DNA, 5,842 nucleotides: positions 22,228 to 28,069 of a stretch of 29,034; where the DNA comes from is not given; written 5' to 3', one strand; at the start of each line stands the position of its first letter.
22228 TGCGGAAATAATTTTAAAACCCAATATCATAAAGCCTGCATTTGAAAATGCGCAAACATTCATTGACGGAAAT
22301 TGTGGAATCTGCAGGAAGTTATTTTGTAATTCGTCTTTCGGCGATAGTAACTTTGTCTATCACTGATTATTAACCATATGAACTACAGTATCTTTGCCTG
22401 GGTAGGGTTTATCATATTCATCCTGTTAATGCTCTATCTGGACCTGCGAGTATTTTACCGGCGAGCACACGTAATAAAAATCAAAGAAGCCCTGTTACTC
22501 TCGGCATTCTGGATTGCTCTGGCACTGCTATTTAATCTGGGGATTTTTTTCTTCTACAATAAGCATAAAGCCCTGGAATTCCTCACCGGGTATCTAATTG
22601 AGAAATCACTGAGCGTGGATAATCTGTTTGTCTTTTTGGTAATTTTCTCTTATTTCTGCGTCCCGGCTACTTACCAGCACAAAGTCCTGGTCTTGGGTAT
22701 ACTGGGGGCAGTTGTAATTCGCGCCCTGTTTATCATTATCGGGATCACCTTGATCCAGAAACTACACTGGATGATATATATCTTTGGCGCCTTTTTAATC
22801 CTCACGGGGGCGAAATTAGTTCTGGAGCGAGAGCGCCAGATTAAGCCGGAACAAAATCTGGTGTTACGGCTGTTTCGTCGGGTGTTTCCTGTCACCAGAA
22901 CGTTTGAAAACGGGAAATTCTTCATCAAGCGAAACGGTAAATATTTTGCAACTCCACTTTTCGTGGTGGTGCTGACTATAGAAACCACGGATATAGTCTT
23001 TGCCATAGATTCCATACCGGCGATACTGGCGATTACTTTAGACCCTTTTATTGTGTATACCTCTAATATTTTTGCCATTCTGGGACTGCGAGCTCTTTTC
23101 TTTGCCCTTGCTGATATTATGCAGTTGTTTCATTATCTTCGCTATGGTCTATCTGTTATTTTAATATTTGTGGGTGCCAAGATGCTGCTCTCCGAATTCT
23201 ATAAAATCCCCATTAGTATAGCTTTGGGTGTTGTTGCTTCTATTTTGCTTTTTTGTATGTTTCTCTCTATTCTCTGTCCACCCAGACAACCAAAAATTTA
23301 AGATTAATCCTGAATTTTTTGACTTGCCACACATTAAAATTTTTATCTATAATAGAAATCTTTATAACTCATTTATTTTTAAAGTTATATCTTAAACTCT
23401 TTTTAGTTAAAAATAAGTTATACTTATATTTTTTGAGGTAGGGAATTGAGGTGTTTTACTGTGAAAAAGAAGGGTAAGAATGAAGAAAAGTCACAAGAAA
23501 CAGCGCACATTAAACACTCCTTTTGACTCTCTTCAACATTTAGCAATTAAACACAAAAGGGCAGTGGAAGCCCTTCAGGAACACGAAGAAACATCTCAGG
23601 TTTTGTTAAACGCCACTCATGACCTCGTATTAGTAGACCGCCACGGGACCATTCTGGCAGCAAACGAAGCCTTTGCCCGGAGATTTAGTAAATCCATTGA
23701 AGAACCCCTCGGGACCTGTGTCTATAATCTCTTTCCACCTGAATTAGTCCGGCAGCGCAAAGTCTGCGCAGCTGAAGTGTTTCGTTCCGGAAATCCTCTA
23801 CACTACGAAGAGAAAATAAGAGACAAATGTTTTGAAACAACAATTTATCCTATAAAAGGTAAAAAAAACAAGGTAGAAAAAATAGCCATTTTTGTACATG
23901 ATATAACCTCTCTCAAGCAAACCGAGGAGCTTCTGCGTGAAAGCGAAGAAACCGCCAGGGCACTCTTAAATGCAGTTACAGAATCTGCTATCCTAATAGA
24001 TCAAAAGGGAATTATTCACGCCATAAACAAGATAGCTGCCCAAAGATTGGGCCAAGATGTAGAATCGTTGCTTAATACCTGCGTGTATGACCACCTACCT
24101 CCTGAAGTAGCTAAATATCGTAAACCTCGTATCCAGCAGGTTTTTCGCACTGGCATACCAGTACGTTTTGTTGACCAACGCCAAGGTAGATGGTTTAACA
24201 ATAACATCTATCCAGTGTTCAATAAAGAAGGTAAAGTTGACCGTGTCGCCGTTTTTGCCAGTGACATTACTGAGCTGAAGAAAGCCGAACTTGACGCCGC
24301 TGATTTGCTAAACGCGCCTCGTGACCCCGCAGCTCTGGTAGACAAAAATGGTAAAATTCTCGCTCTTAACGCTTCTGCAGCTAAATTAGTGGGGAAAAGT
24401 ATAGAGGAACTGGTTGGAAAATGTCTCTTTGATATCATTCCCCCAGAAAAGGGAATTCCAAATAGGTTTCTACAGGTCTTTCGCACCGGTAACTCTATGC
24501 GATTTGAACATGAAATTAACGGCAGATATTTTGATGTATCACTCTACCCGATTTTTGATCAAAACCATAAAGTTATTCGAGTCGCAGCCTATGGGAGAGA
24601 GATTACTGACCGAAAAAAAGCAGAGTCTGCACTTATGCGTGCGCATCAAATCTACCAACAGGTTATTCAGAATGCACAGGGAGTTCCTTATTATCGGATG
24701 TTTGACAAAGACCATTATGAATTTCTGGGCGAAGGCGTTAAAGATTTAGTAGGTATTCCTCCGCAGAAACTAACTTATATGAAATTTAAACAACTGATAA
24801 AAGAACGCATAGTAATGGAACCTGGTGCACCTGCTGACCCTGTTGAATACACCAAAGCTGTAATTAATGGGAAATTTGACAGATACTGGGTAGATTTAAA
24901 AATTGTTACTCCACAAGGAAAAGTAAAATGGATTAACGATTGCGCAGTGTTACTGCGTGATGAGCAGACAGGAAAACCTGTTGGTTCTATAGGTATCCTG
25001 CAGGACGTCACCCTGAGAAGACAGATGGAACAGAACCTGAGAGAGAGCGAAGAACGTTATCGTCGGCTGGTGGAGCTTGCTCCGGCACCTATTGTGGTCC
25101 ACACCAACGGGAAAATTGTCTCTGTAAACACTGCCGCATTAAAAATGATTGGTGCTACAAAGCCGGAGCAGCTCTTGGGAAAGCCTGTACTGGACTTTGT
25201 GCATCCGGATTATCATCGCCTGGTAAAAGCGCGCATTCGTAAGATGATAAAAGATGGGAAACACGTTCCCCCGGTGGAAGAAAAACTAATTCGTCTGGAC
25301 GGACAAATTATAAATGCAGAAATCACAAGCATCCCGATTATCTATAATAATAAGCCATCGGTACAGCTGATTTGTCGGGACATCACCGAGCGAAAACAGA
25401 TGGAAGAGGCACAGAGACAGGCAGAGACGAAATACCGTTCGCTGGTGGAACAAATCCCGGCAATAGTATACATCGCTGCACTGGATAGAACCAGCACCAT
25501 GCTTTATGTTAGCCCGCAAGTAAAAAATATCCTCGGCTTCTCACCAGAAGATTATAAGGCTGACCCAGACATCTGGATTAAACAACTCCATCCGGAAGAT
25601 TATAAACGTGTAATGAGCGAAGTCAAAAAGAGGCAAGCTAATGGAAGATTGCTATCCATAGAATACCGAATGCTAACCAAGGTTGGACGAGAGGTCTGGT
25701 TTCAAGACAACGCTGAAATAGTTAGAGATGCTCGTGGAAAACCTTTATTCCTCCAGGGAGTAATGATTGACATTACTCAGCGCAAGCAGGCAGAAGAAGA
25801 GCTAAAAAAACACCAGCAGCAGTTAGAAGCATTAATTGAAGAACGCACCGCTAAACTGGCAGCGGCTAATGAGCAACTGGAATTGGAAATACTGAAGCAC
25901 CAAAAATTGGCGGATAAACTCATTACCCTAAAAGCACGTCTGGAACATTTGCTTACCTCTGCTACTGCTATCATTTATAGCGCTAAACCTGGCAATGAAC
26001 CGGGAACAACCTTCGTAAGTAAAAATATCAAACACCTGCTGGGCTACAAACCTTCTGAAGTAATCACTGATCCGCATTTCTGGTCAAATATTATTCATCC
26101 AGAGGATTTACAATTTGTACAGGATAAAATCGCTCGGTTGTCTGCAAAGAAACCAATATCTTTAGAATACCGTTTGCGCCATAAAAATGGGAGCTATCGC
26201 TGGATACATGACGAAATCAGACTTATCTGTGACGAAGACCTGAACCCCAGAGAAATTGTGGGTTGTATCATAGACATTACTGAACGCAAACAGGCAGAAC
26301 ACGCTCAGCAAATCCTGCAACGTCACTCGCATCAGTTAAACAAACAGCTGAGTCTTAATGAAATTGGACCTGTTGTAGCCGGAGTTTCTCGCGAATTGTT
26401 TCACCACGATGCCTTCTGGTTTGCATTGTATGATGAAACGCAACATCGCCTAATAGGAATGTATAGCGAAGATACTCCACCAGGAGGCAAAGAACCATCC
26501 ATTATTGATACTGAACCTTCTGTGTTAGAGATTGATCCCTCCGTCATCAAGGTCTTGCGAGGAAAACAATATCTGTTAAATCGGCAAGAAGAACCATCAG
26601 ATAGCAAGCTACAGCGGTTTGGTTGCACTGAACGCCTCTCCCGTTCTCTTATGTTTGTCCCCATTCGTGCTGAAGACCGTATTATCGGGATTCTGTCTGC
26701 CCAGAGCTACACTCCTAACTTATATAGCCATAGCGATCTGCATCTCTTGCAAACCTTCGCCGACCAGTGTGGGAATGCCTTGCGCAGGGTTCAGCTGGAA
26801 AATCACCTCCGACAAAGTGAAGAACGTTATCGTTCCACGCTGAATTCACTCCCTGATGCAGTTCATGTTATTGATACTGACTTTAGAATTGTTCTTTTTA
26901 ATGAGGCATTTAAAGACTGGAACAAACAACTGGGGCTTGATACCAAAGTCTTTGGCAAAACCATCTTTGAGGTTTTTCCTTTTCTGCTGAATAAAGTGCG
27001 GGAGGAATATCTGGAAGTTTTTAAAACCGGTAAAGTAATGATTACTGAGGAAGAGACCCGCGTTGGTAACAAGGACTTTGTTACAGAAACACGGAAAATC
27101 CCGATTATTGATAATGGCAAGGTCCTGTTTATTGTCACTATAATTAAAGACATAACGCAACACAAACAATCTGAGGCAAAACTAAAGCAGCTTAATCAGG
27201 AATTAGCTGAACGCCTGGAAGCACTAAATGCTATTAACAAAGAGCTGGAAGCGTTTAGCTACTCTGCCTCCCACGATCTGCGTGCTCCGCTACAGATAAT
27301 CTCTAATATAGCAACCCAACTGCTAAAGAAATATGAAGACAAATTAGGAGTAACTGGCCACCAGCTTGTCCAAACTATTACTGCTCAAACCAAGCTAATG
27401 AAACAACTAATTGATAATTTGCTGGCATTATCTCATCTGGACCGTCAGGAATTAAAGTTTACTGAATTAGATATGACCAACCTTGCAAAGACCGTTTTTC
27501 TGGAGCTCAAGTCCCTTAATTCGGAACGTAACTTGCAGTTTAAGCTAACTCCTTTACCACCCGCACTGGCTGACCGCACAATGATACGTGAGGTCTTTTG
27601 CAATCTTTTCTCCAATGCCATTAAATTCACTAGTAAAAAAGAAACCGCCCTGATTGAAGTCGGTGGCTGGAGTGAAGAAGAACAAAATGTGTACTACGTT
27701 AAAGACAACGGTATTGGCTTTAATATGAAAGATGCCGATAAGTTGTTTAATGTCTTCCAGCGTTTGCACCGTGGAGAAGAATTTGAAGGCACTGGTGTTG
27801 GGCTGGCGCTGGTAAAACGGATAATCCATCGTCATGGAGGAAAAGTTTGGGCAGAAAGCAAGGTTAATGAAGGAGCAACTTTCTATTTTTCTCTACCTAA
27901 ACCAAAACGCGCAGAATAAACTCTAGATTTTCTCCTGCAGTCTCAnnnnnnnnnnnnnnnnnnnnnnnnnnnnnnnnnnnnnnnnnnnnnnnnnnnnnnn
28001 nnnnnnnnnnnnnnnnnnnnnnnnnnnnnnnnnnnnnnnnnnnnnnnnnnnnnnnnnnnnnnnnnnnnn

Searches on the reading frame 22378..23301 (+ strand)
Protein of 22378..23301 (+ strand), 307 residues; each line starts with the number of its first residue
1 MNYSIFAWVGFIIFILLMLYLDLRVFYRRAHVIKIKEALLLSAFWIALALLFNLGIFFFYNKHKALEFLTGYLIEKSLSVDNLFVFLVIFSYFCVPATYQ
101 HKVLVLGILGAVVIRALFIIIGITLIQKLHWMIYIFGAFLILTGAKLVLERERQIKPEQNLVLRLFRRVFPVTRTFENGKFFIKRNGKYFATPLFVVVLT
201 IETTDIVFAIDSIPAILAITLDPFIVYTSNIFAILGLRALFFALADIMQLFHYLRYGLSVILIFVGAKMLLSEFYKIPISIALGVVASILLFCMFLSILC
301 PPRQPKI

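Call 72: search_protein_families(library=pfam, proteins=[window:22378-23301:+], max_evalue=0.001)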
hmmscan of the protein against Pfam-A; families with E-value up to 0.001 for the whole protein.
window:22378-23301:+ (307 aa): 1 family
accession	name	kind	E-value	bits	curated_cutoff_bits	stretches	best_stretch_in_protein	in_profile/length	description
PF03741.22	TerC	-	8.2e-50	169.4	27.8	1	69-272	1-177/178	Integral membrane protein TerC family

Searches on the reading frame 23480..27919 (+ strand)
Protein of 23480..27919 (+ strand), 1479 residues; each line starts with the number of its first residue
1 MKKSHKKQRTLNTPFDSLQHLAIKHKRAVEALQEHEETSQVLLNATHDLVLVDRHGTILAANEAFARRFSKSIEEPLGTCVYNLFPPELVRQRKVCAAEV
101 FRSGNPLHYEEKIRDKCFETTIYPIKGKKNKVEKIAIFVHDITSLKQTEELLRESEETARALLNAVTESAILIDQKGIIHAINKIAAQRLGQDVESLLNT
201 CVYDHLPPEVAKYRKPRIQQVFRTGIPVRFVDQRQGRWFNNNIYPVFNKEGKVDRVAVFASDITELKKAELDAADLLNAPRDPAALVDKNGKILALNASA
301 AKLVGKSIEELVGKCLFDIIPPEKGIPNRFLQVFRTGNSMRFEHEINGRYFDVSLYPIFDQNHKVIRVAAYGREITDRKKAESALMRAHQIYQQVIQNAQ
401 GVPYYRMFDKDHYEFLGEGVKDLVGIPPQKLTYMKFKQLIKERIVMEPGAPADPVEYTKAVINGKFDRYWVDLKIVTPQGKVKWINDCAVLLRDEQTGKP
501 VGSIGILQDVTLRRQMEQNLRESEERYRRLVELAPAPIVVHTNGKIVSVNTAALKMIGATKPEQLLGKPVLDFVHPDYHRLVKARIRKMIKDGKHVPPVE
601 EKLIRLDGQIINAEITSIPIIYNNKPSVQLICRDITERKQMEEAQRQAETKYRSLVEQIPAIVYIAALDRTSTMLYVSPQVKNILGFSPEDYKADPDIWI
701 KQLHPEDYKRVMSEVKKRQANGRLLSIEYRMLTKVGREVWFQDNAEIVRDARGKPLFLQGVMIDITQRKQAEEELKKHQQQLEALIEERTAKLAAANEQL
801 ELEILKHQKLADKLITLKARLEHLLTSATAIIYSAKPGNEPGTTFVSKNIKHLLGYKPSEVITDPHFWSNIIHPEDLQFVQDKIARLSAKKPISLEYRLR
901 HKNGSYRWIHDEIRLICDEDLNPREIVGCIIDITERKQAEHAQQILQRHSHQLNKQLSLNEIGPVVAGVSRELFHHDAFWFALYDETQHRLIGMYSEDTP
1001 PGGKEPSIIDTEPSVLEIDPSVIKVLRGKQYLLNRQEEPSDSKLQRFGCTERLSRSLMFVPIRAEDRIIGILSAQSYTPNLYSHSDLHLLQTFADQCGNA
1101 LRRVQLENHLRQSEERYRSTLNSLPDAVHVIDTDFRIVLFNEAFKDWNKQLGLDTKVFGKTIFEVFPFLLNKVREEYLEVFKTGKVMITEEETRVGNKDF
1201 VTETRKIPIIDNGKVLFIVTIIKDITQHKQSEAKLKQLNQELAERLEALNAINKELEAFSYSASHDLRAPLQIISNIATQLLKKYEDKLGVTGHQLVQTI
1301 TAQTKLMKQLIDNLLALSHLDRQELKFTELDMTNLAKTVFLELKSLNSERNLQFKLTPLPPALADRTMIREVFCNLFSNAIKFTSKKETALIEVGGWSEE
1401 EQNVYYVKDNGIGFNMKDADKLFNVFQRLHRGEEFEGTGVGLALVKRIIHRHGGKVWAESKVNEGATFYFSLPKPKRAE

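Call 72: search_protein_families(library=pfam, proteins=[window:23480-27919:+], max_evalue=0.001)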
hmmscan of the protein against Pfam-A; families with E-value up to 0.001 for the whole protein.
window:23480-27919:+ (1479 aa): 13 families
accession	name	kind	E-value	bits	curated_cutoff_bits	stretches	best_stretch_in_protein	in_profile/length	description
PF08448.16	PAS_4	-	3.5e-75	249.8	23.1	6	281-379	5-109/110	PAS fold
PF13426.13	PAS_9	-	1.1e-68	228.4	27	6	538-637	4-103/103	PAS domain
PF08447.18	PAS_3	-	2.1e-67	223.9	25.6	3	844-928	2-87/89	PAS fold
PF00989.32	PAS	-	2.2e-56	189.1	22.6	4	525-635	1-113/113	PAS fold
PF13188.13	PAS_8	-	1.1e-29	101.7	21.8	1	525-579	1-55/65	PAS domain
PF02518.31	HATPase_c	-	1e-23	84.3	26.4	1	1365-1475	2-110/111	Histidine kinase-, DNA gyrase B-, and HSP90-like ATPase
PF24820.1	Diguanyl_cycl_sensor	-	2.7e-18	66.3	28.1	1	533-634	5-109/109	Diguanylate cyclase-like sensor domain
PF14598.12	PAS_11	-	7.7e-13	48.8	25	0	541-627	9-93/109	PAS domain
PF13596.12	PAS_10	-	3.6e-12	47.3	22.1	0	162-264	4-106/106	PAS domain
PF13185.12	GAF_2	-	4.5e-11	43.5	28.6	1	957-1101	2-135/136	GAF domain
PF01590.32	GAF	-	1.3e-10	42.4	22.4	1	1024-1101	57-133/133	GAF domain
PF00512.31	HisKA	-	4.5e-08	33.5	26.9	1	1257-1322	3-65/66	His Kinase A (phospho-acceptor) domain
PF13492.12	GAF_3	-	3.7e-06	27.8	27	1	1053-1103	79-129/129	GAF domain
